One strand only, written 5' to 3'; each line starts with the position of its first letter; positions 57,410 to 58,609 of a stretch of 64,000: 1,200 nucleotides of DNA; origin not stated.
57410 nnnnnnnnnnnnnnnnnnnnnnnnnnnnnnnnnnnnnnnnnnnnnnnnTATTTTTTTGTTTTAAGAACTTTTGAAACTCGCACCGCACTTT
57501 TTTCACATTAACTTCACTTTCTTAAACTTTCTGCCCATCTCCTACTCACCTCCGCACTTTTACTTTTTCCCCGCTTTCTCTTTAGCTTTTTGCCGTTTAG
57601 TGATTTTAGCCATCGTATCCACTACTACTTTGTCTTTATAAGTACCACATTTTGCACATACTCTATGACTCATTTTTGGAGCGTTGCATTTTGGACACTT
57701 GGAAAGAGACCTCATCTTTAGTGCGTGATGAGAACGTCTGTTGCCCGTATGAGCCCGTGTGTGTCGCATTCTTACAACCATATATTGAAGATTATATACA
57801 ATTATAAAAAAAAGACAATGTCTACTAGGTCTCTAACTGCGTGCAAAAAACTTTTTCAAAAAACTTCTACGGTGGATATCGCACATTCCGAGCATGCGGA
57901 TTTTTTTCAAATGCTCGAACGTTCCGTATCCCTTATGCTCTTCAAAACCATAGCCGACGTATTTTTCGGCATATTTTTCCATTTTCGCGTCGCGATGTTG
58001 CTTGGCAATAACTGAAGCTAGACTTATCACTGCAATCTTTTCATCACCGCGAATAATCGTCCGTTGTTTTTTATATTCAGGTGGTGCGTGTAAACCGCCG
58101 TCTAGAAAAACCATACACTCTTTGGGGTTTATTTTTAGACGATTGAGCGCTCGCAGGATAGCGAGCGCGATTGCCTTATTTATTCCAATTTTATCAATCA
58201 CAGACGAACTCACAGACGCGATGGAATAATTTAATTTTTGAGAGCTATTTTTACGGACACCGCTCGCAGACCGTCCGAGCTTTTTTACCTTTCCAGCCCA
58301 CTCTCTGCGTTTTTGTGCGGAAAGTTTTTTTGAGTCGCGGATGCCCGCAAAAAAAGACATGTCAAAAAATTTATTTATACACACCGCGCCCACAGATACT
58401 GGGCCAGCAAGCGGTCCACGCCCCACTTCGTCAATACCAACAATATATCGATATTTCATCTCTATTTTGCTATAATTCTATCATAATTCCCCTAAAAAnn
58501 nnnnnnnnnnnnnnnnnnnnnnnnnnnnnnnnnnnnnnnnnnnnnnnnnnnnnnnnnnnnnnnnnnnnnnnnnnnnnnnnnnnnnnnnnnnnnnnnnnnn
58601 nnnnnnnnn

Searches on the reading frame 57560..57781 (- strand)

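Call 89: search_protein_families(library=pfam, max_evalue=0.01, proteins=[window:57560-57781:-])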
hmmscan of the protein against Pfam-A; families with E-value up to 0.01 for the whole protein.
window:57560-57781:- (73 aa): 3 families
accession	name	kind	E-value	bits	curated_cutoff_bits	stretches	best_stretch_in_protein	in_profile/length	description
PF01783.29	Ribosomal_L32p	-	6.7e-16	58.7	21.3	1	6-55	6-55/56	Ribosomal L32p protein family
PF13248.11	Zn_ribbon_3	-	0.0043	16.9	27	1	28-47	4-24/26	zinc-ribbon domain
PF12773.13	DZR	-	0.0093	16.6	27.3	0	26-46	24-45/45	Double zinc ribbon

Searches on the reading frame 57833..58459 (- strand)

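Call 89: search_protein_families(library=pfam, max_evalue=0.01, proteins=[window:57833-58459:-])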
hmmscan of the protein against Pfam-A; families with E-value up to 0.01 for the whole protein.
window:57833-58459:- (208 aa): 1 family
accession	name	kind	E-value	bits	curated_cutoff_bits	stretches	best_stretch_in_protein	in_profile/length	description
PF01351.25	RNase_HII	-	1.6e-35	123.3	25.8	1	7-201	1-197/199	Ribonuclease HII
